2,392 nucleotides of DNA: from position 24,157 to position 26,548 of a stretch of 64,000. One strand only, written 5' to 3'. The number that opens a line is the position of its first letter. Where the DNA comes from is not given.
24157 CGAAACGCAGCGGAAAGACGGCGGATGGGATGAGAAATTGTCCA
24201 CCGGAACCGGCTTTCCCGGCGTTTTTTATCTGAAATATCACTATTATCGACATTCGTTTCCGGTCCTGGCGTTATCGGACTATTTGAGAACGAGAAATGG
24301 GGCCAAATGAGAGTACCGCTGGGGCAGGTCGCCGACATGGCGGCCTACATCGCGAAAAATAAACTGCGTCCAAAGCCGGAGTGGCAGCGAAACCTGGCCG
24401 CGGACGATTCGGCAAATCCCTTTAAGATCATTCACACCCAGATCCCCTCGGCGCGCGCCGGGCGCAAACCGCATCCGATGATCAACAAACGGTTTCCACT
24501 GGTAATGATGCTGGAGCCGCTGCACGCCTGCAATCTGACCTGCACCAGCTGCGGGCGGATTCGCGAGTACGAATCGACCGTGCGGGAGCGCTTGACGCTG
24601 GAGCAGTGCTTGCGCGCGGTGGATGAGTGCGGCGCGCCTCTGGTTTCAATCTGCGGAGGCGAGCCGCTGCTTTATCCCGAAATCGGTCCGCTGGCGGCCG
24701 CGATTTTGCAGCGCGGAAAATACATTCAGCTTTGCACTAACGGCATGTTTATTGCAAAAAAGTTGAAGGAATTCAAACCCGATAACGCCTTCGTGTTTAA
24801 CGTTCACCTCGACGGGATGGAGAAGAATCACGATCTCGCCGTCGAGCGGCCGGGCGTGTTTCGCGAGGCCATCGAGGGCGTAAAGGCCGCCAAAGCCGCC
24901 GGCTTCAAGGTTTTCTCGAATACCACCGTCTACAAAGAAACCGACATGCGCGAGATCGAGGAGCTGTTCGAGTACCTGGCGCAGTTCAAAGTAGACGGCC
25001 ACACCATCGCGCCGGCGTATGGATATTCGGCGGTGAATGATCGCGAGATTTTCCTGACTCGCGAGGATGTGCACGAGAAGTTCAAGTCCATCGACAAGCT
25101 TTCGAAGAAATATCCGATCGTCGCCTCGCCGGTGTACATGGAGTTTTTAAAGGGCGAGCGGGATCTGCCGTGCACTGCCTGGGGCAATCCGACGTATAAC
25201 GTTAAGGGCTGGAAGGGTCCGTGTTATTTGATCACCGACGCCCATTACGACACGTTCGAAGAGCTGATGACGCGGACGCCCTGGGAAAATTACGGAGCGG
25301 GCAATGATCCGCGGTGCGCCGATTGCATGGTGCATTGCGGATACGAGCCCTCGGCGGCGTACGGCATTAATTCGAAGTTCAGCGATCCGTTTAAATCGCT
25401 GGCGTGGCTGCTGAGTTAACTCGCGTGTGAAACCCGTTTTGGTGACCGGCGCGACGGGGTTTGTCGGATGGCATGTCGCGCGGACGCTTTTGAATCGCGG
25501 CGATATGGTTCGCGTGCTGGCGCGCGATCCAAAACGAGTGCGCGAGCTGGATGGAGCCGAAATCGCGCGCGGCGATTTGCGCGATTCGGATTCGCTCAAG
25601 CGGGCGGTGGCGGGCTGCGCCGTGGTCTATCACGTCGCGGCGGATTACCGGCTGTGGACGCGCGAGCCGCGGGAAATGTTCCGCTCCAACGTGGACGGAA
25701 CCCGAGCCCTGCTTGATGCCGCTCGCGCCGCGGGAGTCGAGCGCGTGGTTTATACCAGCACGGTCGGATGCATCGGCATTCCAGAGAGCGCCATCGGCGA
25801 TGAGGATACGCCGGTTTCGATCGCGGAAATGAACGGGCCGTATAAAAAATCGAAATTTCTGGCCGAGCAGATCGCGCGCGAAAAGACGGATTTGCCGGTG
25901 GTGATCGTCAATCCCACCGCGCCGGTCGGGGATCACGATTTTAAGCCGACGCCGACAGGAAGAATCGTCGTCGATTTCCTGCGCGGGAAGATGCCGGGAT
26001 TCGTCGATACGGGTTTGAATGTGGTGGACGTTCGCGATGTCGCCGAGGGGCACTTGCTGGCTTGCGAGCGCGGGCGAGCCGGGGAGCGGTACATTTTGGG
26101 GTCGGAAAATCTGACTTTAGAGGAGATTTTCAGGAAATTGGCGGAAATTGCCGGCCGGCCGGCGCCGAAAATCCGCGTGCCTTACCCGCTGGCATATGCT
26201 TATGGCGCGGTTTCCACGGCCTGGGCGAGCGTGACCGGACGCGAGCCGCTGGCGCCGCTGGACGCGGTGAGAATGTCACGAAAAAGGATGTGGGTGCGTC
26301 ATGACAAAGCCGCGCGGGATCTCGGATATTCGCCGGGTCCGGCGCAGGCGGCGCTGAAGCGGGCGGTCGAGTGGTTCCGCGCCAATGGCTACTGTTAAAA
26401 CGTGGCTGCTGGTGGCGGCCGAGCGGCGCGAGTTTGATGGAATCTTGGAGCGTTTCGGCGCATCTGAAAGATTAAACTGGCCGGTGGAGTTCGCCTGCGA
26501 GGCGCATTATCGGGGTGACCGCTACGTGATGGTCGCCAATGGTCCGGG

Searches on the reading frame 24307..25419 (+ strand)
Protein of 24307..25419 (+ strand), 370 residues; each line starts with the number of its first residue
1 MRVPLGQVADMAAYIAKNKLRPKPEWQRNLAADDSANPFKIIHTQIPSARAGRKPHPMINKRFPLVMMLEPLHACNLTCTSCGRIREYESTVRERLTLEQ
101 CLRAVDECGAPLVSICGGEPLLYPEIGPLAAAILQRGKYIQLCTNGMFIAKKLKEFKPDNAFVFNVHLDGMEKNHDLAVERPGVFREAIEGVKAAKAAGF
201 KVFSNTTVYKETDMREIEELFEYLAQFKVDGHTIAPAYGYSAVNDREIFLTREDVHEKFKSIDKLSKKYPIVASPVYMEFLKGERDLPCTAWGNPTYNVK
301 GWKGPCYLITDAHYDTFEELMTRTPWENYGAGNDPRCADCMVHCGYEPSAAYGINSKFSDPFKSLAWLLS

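Call 7: search_protein_families(library=ncbifam, proteins=[window:24307-25419:+], max_evalue=0.00001)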
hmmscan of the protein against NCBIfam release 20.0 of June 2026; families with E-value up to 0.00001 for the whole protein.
window:24307-25419:+ (370 aa): 36 families (the best 25 are shown)
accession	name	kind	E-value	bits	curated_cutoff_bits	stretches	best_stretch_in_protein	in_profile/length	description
TIGR03470.1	HpnH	equivalog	3.9e-124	413.8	225.05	1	60-351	23-316/318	adenosyl-hopene transferase HpnH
TIGR03961.1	rSAM_PTO1314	hypoth_equivalog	4.5e-22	78.8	306.05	1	54-350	12-308/332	PTO1314 family radical SAM protein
TIGR02666.1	moaA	equivalog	2.7e-17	62.7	284.05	1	74-230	19-186/336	GTP 3',8-cyclase MoaA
TIGR04051.1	rSAM_NirJ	equivalog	7.9e-17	61.2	515.45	1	72-231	9-170/354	heme d1 biosynthesis radical SAM protein NirJ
TIGR04546.1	rSAM_ahbC_deAc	equivalog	9.5e-17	60.8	650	1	70-229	44-205/390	12,18-didecarboxysiroheme deacetylase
TIGR04054.1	rSAM_NirJ1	equivalog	5.6e-16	58.1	650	1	59-230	31-203/387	putative heme d1 biosynthesis radical SAM protein NirJ1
TIGR02668.1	moaA_archaeal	equivalog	4e-15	55.6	325.25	1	73-228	18-178/303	GTP 3',8-cyclase MoaA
TIGR04545.1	rSAM_ahbD_hemeb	equivalog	7.5e-15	55.2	500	1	72-233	7-171/339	heme b synthase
TIGR04053.2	TIGR04053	equivalog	2.2e-14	53.5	395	1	62-230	5-179/366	TIGR04053 family radical SAM/SPASM domain-containing protein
TIGR04133.1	rSAM_w_lipo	hypoth_equivalog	4.2e-14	52.3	425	1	68-274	27-240/350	TIGR04133 family radical SAM/SPASM protein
NF049973.1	radical_Rv1681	equivalog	1.1e-13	50.8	380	1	73-230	80-240/326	Rv1681 family radical SAM protein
TIGR04347.1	pseudo_SAM_Halo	equivalog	2.5e-13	50.1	525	1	66-233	39-208/390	TIGR04347 family pseudo-SAM/SPASM protein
TIGR04103.1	rSAM_nif11_3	equivalog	4.6e-13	48.6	725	1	74-262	14-204/412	nif11-class peptide radical SAM maturase 3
TIGR03913.1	rad_SAM_trio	equivalog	6.6e-13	47.9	591.75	1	63-252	17-208/477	GDL motif peptide-associated radical SAM/SPASM maturase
TIGR04055.1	rSAM_NirJ2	equivalog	8e-13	48.6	500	1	73-233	8-170/326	putative heme d1 biosynthesis radical SAM protein NirJ2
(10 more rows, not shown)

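Call 63: search_dna_similar(query=window:24307-25416:+, collection=plasmids, mode=protein, max_evalue=1e-40, max_rows=40, rows=spread)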
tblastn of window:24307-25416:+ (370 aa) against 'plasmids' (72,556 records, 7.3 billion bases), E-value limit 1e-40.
Records with a match: 32; places in all: 32; records where one place covers at least 80% of the query: 32.
Best place of each record, by identity: <60% 32.
By first word of the organism name: Mycetohabitans 9; Azospirillum 7; Burkholderia 4; Cupriavidus 4; Caballeronia 3; Streptomyces 3; Roseomonas 1; Methylobacterium 1.
By predicted mobility (MOB-suite, as given by PLSDB): non-mobilizable 24; mobilizable 8.
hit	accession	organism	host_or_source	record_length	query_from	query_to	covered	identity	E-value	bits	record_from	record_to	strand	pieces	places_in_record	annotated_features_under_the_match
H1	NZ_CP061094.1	Roseomonas marmotae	Marmota himalayana,pure culture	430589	1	369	100%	38.2%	8e-80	273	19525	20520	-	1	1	hpnH: adenosyl-hopene transferase HpnH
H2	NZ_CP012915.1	Azospirillum brasilense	Digitaria eriantha,microbe,root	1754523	60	366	83%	44.0%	6e-77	265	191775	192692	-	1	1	none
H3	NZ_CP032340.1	Azospirillum brasilense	soil sample,Agricultural field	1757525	60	366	83%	44.0%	6e-77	265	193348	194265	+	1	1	none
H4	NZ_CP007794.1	Azospirillum argentinense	Triticum aestivum L.,Root,wheat ...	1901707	60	366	83%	44.0%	8e-77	264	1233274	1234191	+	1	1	record has no annotation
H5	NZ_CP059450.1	Azospirillum brasilense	Prokaryotes,soil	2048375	60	366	83%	44.0%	1e-76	264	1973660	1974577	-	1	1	none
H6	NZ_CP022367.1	Azospirillum sp. TSH58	single cell,paddy soils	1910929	61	366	83%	44.2%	2e-76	263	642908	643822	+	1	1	record has no annotation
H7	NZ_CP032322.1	Azospirillum argentinense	soil sample,Agricultural field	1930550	60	366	83%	43.7%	1e-78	270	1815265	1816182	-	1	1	record has no annotation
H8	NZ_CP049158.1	Caballeronia sp. SBC1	whole organism,soil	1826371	38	350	85%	42.3%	1e-78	270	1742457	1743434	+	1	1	none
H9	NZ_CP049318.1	Caballeronia sp. SBC2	whole organism,soil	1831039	38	350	85%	42.3%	1e-78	270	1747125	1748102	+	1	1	none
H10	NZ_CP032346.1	Azospirillum brasilense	soil sample,Agricultural field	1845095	60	366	83%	43.0%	4e-76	262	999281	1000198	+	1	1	record has no annotation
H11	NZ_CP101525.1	Burkholderia arboris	mixed culture,soil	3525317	54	365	84%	42.2%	1e-79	273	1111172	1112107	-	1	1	none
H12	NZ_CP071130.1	Caballeronia sp. M1242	Homo sapiens,ETA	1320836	54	366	85%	41.8%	2e-77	266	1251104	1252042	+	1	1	none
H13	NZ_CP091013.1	Burkholderia cenocepacia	-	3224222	54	365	84%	41.9%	2e-79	272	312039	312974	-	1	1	none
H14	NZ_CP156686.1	Burkholderia stagnalis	Bacterial cells,soils collected in ...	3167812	46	366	87%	40.7%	6e-78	268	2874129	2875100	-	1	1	none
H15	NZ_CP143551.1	Burkholderia multivorans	Homo sapiens,bronchoalveolar lavage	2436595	54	366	85%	41.5%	3e-78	268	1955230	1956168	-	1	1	none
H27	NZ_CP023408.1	Streptomyces fungicidicus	Pig,cell culture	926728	62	365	82%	41.4%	4e-76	262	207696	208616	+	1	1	hpnH: adenosyl-hopene transferase HpnH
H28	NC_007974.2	Cupriavidus metallidurans CH34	-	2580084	35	366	90%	37.9%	2e-73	255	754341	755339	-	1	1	none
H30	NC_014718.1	Mycetohabitans rhizoxinica HKI 454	-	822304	60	366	83%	40.6%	4e-75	259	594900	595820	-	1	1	hpnH: adenosyl-hopene transferase HpnH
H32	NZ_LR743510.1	Methylobacterium bullatum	-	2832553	54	350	80%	39.1%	1e-70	247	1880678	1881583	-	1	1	none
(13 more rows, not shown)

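Call 64: get_annotated_region(hit=H1, flank=12000)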
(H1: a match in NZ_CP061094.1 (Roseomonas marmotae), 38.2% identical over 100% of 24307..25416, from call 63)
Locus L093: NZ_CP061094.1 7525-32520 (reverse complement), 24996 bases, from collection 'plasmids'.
description: Roseomonas marmotae strain 1318 plasmid p1318-3
organism: Roseomonas marmotae (NCBI taxid 2768161)
taxonomy: Bacteria; Pseudomonadota; Alphaproteobacteria; Rhodospirillales; Acetobacteraceae; Roseomonas; Roseomonas marmotae
host: -; source: Marmota himalayana,pure culture; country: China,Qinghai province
typing (MOB-suite, as given by PLSDB): non-mobilizable
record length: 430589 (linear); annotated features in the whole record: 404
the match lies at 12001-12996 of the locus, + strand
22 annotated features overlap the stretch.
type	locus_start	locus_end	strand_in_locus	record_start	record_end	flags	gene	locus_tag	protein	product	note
CDS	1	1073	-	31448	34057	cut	-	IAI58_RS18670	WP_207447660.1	MMPL family transporter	-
CDS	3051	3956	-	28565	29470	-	-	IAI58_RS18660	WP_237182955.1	polyprenyl synthetase family protein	GO:0008299 - isoprenoid biosynthetic process [Evidence IEA]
CDS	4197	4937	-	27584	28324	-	-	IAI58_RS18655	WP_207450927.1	phosphocholine cytidylyltransferase family protein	-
CDS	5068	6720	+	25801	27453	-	aepX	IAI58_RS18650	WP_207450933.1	phosphoenolpyruvate mutase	GO:0019634 - organic phosphonate metabolic process [Evidence IEA]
CDS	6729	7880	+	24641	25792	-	aepY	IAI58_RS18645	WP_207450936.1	phosphonopyruvate decarboxylase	GO:0017000 - antibiotic biosynthetic process [Evidence IEA]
CDS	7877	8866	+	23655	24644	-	-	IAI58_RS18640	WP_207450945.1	lysylphosphatidylglycerol synthase domain-containing protein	-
CDS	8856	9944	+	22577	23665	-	-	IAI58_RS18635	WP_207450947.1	2-aminoethylphosphonate--pyruvate transaminase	GO:0019700 - organic phosphonate catabolic process [Evidence IEA]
CDS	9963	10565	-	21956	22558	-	-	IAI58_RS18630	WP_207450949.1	CDP-alcohol phosphatidyltransferase family protein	-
CDS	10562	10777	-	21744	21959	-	-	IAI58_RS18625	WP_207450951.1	hypothetical protein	-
CDS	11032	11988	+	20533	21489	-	ispH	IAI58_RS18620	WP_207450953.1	4-hydroxy-3-methylbut-2-enyl diphosphate reductase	GO:0050992 - dimethylallyl diphosphate biosynthetic process [Evidence IEA]; GO:0019288 - isopentenyl diphosphate ...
CDS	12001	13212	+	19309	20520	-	hpnH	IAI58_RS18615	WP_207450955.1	adenosyl-hopene transferase HpnH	-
CDS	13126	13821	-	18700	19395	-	-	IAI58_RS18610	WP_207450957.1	hopanoid-associated phosphorylase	-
CDS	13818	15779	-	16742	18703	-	shc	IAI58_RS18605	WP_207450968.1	squalene--hopene cyclase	GO:0019746 - hopanoid biosynthetic process [Evidence IEA]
CDS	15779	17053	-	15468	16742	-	hpnE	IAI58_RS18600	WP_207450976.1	hydroxysqualene dehydroxylase HpnE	-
CDS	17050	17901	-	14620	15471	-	hpnD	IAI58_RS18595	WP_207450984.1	presqualene diphosphate synthase HpnD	GO:0016117 - carotenoid biosynthetic process [Evidence IEA]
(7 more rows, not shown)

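Call 65: get_annotated_region(hit=H30, flank=12000)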
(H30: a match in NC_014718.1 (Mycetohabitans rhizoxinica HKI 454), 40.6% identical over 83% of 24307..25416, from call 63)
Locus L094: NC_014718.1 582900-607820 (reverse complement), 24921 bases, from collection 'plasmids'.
description: Mycetohabitans rhizoxinica HKI 454 plasmid pBRH01, complete sequence
organism: Mycetohabitans rhizoxinica HKI 454 (NCBI taxid 882378)
taxonomy: Bacteria; Pseudomonadota; Betaproteobacteria; Burkholderiales; Burkholderiaceae; Mycetohabitans; Mycetohabitans rhizoxinica; Mycetohabitans rhizoxinica HKI 454
host: -; source: -; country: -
typing (MOB-suite, as given by PLSDB): non-mobilizable
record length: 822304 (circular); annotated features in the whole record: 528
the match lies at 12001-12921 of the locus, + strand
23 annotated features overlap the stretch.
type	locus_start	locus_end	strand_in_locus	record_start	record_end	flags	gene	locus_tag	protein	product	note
CDS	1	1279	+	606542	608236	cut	aepX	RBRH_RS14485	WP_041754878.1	phosphoenolpyruvate mutase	GO:0019634 - organic phosphonate metabolic process [Evidence IEA]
CDS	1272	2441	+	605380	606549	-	aepY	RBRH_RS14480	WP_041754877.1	phosphonopyruvate decarboxylase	GO:0017000 - antibiotic biosynthetic process [Evidence IEA]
CDS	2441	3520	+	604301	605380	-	-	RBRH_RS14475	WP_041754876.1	2-aminoethylphosphonate aminotransferase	-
CDS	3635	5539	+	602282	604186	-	dxs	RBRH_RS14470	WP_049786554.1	1-deoxy-D-xylulose-5-phosphate synthase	GO:0009240 - isopentenyl diphosphate biosynthetic process [Evidence IEA]; GO:0008615 - pyridoxine biosynthetic process ...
CDS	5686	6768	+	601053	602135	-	-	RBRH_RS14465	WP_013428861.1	hypothetical protein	-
CDS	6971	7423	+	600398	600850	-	-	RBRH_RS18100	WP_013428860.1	hypothetical protein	-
CDS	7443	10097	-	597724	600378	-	-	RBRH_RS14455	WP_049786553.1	MMPL family transporter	-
CDS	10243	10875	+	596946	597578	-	-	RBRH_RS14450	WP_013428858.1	ABC transporter substrate-binding protein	-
CDS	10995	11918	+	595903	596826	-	ispH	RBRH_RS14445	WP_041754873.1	4-hydroxy-3-methylbut-2-enyl diphosphate reductase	GO:0050992 - dimethylallyl diphosphate biosynthetic process [Evidence IEA]; GO:0019288 - isopentenyl diphosphate ...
CDS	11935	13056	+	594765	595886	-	hpnH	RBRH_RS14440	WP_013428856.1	adenosyl-hopene transferase HpnH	-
CDS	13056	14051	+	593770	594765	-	hpnA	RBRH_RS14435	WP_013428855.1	hopanoid-associated sugar epimerase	GO:0005975 - carbohydrate metabolic process [Evidence IEA]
CDS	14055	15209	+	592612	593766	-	-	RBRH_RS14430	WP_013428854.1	glycosyltransferase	-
CDS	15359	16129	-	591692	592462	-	-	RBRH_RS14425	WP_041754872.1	hypothetical protein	-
CDS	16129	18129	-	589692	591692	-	shc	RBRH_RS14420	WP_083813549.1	squalene--hopene cyclase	GO:0019746 - hopanoid biosynthetic process [Evidence IEA]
CDS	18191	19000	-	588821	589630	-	hpnD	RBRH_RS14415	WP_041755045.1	presqualene diphosphate synthase HpnD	GO:0016117 - carotenoid biosynthetic process [Evidence IEA]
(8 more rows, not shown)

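Call 66: get_annotated_region(hit=H27, flank=12000)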
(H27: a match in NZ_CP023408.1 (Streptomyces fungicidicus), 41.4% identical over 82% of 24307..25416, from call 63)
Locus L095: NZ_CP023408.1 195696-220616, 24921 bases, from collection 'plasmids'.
description: Streptomyces fungicidicus strain TXX3120 plasmid p1, complete sequence
organism: Streptomyces fungicidicus (NCBI taxid 68203)
taxonomy: Bacteria; Actinomycetota; Actinomycetes; Kitasatosporales; Streptomycetaceae; Streptomyces; Streptomyces fungicidicus
host: -; source: Pig,cell culture; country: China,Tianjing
typing (MOB-suite, as given by PLSDB): non-mobilizable
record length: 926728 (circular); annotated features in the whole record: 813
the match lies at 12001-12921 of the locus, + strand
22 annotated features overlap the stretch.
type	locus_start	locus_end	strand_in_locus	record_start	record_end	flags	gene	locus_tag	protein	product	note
CDS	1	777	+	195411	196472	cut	-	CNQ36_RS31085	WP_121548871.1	iron-containing alcohol dehydrogenase family protein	-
CDS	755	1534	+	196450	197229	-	-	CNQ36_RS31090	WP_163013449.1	CDP-alcohol phosphatidyltransferase family protein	-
CDS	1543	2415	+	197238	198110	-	-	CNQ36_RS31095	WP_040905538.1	glycosyltransferase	-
CDS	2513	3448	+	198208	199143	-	-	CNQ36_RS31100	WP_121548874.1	ABC transporter permease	-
CDS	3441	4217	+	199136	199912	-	-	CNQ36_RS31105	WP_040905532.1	ABC transporter ATP-binding protein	-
CDS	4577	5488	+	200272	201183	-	hpnC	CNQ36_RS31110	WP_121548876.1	squalene synthase HpnC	-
CDS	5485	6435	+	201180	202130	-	hpnD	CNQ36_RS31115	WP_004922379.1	presqualene diphosphate synthase HpnD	GO:0016117 - carotenoid biosynthetic process [Evidence IEA]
CDS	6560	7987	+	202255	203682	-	hpnE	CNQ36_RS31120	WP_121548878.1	hydroxysqualene dehydroxylase HpnE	-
CDS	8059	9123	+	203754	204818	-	-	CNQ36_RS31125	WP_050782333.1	polyprenyl synthetase family protein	-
CDS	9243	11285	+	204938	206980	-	shc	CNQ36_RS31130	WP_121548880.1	squalene--hopene cyclase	GO:0019746 - hopanoid biosynthetic process [Evidence IEA]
CDS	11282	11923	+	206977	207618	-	-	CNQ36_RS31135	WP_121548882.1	1-hydroxy-2-methyl-2-butenyl 4-diphosphate reductase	-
CDS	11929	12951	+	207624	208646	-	hpnH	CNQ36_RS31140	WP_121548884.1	adenosyl-hopene transferase HpnH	-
CDS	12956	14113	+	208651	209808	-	ispG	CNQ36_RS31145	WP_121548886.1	flavodoxin-dependent (E)-4-hydroxy-3-methylbut-2-enyl-diphosphate synthase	GO:0044237 - cellular metabolic process [Evidence IEA]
CDS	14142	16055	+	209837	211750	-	dxs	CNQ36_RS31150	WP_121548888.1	1-deoxy-D-xylulose-5-phosphate synthase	GO:0009240 - isopentenyl diphosphate biosynthetic process [Evidence IEA]; GO:0008615 - pyridoxine biosynthetic process ...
CDS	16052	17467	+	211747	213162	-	-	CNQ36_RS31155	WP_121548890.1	aspartate aminotransferase family protein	-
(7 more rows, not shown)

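Call 67: get_annotated_region(hit=H13, flank=12000)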
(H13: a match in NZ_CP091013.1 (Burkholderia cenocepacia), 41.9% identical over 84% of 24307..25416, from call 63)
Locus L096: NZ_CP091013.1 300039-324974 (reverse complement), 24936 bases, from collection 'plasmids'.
description: Burkholderia cenocepacia strain CMCC(B)23006 plasmid unnamed1, complete sequence
organism: Burkholderia cenocepacia (NCBI taxid 95486)
taxonomy: Bacteria; Pseudomonadota; Betaproteobacteria; Burkholderiales; Burkholderiaceae; Burkholderia; Burkholderia cenocepacia
host: -; source: -; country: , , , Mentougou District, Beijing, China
typing (MOB-suite, as given by PLSDB): non-mobilizable
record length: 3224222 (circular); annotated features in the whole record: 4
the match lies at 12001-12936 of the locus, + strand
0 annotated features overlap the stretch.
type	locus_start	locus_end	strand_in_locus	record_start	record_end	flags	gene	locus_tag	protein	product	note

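Call 68: get_annotated_region(hit=H32, flank=12000)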
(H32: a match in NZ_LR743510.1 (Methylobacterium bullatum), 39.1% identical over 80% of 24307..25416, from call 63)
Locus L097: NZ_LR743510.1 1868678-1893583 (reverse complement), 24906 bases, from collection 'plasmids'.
description: Methylobacterium bullatum isolate mbul2 plasmid 1
organism: Methylobacterium bullatum (NCBI taxid 570505)
taxonomy: Bacteria; Pseudomonadota; Alphaproteobacteria; Hyphomicrobiales; Methylobacteriaceae; Methylobacterium; Methylobacterium bullatum
host: -; source: -; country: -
typing (MOB-suite, as given by PLSDB): non-mobilizable
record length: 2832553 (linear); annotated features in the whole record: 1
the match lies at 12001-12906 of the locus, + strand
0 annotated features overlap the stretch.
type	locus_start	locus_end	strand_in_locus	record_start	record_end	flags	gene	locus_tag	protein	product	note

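Call 69: get_annotated_region(hit=H2, flank=12000)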
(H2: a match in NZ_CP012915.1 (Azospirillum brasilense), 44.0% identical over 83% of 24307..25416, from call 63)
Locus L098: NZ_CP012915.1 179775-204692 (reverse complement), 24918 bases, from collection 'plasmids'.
description: Azospirillum brasilense strain Sp 7 plasmid ABSP7_p1, complete sequence
organism: Azospirillum brasilense (NCBI taxid 192)
taxonomy: Bacteria; Pseudomonadota; Alphaproteobacteria; Rhodospirillales; Azospirillaceae; Azospirillum; Azospirillum brasilense
host: -; source: Digitaria eriantha,microbe,root; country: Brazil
typing (MOB-suite, as given by PLSDB): non-mobilizable; replicon rep_cluster_622
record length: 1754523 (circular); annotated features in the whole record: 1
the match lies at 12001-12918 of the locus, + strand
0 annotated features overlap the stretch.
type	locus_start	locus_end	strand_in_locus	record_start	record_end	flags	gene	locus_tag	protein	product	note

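Call 70: get_annotated_region(hit=H28, flank=12000)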
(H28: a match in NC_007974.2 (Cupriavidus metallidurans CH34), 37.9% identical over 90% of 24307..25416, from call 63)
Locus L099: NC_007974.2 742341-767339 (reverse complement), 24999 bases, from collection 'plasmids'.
description: Cupriavidus metallidurans CH34 megaplasmid, complete sequence
organism: Cupriavidus metallidurans CH34 (NCBI taxid 266264)
taxonomy: Bacteria; Pseudomonadota; Betaproteobacteria; Burkholderiales; Burkholderiaceae; Cupriavidus; Cupriavidus metallidurans; Cupriavidus metallidurans CH34
host: -; source: -; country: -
typing (MOB-suite, as given by PLSDB): mobilizable; replicon rep_cluster_104,rep_cluster_1581,rep_cluster_80; relaxase MOBP,MOBP
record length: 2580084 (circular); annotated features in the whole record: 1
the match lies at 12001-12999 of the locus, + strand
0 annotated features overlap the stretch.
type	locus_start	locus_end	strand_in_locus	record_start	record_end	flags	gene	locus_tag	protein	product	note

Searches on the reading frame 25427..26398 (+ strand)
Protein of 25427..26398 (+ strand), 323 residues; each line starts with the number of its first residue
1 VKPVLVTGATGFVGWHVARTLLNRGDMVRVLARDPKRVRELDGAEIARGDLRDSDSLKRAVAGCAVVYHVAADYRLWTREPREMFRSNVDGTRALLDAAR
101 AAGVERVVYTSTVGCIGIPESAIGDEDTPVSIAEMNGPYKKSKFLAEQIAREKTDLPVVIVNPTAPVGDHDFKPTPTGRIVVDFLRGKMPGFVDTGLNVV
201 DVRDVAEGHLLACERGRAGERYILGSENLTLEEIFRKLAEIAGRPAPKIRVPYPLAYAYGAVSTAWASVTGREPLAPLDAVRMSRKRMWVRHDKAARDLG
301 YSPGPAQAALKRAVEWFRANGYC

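Call 7: search_protein_families(library=ncbifam, proteins=[window:25427-26398:+], max_evalue=0.00001)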
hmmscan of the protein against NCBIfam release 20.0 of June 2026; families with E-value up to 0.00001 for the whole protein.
window:25427-26398:+ (323 aa): 22 families
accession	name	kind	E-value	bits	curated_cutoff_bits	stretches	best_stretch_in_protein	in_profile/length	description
TIGR03466.1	HpnA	hypoth_equivalog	2.5e-140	467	367.65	1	3-323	2-327/327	hopanoid-associated sugar epimerase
NF052578.1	StrlDmthSdmBMthl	equivalog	6.2e-67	226.7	600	1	4-322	3-327/328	sterol demethylase protein SdmB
NF042422.1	oxyalk_red_OleD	equivalog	1.5e-37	129.7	580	1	4-304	3-314/329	2-alkyl-3-oxoalkanoate reductase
NF042423.1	oxyalk_red_Shew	equivalog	1e-30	106.9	580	1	2-303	9-320/331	2-alkyl-3-oxoalkanoate reductase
TIGR04180.1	EDH_00030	hypoth_equivalog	6.9e-21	74.6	475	1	4-168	1-177/297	NAD-dependent 4,6-dehydratase LegB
TIGR01179.1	galE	equivalog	1.9e-17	63.1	262.3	1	4-153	2-159/332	UDP-glucose 4-epimerase GalE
TIGR01746.1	Thioester-redct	subfamily_domain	1.4e-16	60.8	213.35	1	4-189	2-218/371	thioester reductase domain-containing protein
NF005539.0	PRK07201.1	equivalog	1.6e-15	56.9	549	1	5-170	4-181/657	SDR family oxidoreductase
NF041293.1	G6PDh_Azf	equivalog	4.3e-15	55.8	400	1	2-120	3-123/252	NAD-dependent glucose-6-phosphate dehydrogenase Azf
NF058621.1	DiazavRedAvaA7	equivalog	6.1e-15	55.6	400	1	4-256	3-261/304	3-diazoavenalumate denitrifying reductase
TIGR01181.1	dTDP_gluc_dehyt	equivalog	2.5e-13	49.8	365.1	1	4-320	2-314/321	dTDP-glucose 4,6-dehydratase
NF004520.0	PRK05865.1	equivalog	4.9e-11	41.3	1509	1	4-112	3-103/854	sugar epimerase family protein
TIGR03589.1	PseB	equivalog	8e-11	41.4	407.75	1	2-112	5-125/324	UDP-N-acetylglucosamine 4,6-dehydratase (inverting)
NF007956.0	PRK10675.1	subfamily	4.8e-10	39.1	394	1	4-170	3-184/338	UDP-glucose 4-epimerase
TIGR01777.1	yfcH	hypoth_equivalog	1.3e-09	38.1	207.35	1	4-127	1-127/292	TIGR01777 family oxidoreductase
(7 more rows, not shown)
